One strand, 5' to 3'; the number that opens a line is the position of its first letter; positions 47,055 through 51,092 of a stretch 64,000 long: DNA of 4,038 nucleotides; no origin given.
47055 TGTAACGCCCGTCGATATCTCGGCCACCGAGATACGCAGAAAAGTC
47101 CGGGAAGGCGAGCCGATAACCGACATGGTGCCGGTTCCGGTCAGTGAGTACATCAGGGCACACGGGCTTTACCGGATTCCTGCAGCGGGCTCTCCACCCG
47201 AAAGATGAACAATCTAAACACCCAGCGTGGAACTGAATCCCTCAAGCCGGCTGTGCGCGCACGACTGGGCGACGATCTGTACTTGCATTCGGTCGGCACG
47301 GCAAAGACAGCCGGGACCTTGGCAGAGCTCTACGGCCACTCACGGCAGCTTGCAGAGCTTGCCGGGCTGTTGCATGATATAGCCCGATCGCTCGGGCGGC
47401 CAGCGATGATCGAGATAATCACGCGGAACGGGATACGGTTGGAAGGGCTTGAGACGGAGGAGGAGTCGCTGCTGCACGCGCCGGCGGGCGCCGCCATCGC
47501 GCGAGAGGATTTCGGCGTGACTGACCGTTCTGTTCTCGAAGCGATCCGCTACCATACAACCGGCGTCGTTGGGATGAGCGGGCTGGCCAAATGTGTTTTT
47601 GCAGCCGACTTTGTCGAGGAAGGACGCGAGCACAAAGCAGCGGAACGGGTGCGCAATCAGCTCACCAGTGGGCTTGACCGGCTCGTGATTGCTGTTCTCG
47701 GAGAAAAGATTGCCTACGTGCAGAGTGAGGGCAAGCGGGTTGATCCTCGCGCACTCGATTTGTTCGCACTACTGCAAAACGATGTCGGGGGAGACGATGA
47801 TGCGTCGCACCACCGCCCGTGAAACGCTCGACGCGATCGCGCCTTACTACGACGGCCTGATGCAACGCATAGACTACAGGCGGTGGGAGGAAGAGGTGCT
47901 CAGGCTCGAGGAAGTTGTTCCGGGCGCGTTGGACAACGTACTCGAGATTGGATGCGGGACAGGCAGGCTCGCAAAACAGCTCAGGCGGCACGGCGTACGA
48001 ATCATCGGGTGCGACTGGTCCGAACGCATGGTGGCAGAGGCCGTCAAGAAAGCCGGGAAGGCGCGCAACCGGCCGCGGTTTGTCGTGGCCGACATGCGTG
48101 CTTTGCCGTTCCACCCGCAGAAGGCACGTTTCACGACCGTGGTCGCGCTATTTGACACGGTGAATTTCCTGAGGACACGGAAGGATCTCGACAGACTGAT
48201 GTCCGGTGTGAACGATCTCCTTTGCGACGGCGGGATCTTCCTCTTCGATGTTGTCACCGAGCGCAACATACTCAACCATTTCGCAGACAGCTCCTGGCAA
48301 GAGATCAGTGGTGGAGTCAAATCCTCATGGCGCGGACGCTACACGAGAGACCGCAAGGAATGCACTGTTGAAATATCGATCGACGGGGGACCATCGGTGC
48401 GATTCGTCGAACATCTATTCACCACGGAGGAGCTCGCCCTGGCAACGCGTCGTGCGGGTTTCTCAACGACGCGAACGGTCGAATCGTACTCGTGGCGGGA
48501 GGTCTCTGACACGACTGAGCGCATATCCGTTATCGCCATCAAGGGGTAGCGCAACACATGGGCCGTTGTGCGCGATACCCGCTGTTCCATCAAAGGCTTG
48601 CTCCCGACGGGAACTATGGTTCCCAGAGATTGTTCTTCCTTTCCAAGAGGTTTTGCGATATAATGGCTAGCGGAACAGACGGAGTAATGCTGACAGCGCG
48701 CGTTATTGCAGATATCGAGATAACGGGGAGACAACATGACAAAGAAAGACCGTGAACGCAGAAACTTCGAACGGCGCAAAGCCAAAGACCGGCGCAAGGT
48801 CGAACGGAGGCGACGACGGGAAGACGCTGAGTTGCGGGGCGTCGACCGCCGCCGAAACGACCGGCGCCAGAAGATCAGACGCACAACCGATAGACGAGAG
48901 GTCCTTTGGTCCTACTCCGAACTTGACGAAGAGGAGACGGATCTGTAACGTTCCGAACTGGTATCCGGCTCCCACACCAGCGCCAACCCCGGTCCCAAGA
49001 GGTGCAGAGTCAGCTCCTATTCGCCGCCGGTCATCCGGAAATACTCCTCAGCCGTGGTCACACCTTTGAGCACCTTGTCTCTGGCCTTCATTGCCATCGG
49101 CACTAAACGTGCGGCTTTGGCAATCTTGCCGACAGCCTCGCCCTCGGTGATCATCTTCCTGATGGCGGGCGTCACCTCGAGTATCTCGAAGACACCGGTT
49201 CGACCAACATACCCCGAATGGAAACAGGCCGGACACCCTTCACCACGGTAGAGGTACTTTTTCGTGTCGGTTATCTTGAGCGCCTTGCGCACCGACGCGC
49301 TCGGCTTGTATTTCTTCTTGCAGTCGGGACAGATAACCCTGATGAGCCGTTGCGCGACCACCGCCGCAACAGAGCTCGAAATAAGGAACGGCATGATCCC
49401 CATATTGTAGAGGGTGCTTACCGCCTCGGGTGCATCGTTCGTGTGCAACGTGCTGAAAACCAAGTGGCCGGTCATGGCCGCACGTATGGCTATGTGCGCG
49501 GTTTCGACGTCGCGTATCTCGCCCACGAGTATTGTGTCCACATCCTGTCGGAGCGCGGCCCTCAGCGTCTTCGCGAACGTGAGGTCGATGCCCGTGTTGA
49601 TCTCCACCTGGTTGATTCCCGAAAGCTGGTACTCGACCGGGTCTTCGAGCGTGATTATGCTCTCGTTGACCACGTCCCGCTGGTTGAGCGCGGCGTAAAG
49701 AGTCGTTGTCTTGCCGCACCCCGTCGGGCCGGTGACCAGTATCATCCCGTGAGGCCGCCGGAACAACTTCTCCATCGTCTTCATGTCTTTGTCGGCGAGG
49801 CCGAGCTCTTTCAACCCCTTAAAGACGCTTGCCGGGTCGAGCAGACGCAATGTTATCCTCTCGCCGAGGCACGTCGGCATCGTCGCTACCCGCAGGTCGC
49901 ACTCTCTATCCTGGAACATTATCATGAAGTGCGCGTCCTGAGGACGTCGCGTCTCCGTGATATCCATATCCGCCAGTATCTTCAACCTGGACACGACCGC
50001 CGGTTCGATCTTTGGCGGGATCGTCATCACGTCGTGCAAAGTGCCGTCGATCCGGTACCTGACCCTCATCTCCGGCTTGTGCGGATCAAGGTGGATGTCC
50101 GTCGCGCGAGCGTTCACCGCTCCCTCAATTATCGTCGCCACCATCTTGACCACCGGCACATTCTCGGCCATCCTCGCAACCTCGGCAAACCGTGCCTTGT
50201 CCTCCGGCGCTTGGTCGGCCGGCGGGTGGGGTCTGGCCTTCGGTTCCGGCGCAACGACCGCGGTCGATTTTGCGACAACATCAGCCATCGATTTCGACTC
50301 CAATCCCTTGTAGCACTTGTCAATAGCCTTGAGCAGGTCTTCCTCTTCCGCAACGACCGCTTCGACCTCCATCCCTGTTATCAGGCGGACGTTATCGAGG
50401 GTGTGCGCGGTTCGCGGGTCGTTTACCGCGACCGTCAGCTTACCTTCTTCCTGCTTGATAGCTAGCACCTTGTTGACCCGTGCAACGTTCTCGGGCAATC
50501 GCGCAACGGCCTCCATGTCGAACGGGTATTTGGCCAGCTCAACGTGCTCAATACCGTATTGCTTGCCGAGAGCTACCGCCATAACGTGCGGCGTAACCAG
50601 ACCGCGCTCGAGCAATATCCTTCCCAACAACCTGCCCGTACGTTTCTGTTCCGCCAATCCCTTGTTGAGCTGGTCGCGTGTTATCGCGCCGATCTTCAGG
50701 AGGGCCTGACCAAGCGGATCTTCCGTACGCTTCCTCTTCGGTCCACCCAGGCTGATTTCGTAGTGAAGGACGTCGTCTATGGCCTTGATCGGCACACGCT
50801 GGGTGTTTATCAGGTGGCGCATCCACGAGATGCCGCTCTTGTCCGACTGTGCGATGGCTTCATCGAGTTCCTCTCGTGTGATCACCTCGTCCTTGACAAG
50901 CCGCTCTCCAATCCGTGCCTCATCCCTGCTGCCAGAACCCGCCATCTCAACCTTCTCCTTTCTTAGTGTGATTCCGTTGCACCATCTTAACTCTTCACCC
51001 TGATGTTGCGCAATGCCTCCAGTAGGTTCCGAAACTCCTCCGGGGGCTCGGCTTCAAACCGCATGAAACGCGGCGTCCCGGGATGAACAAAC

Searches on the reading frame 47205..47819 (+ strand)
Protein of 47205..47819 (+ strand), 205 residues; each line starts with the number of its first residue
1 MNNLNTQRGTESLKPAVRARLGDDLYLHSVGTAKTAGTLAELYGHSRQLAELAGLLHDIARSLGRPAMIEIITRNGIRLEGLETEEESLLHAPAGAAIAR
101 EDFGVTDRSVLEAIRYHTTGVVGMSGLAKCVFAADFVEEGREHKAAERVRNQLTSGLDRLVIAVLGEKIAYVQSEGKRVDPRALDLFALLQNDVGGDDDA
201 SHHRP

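Call 52: search_protein_families(library=pfam, proteins=[window:47205-47819:+], max_evalue=0.0001)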
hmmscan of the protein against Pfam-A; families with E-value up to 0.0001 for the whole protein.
window:47205-47819:+ (205 aa): 2 families
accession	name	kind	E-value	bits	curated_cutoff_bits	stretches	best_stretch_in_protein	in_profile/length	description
PF01966.28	HD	-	1.2e-14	55.1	22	1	26-135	2-111/116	HD domain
PF08668.18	HDOD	-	9.5e-05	22.4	22.9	0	24-101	94-179/196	HDOD domain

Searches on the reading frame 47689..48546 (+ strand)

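Call 52: search_protein_families(library=pfam, proteins=[window:47689-48546:+], max_evalue=0.0001)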
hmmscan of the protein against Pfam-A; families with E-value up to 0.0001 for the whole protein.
window:47689-48546:+ (286 aa): 7 families
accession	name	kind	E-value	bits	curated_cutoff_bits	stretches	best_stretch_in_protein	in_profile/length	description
PF13649.12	Methyltransf_25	-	2.2e-18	67.2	27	1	84-182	1-97/97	Methyltransferase domain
PF08241.18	Methyltransf_11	-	3.5e-15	56.9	21.2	1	85-186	1-95/95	Methyltransferase domain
PF08242.18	Methyltransf_12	-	2.2e-13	51.2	30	1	85-184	1-98/98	Methyltransferase domain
PF13489.12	Methyltransf_23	-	3.4e-13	50.1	27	1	59-258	2-159/164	Methyltransferase domain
PF13847.12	Methyltransf_31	-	1.6e-09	38.1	27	1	82-201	5-125/145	Methyltransferase domain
PF01209.24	Ubie_methyltran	-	5.6e-07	29.6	20.1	1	44-161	10-130/233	ubiE/COQ5 methyltransferase family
PF02353.26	CMAS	-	2.6e-05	24.1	27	0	82-192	64-170/273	Mycolic acid cyclopropane synthetase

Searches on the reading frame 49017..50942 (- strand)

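Call 51: search_protein_families(library=pfam, proteins=[window:49017-50942:-], max_evalue=0.0001)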
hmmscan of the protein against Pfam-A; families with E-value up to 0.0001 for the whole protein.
window:49017-50942:- (641 aa): 3 families
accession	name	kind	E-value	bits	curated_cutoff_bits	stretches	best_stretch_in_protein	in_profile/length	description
PF00437.27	T2SSE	-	3.4e-122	408.1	24.9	1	260-636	4-370/370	Type II/IV secretion system protein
PF05157.20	MshEN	-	6e-19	68.3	23.1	1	129-215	1-88/90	MshEN domain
PF13401.12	AAA_22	-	3.4e-05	24.6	27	1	397-466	4-77/130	AAA domain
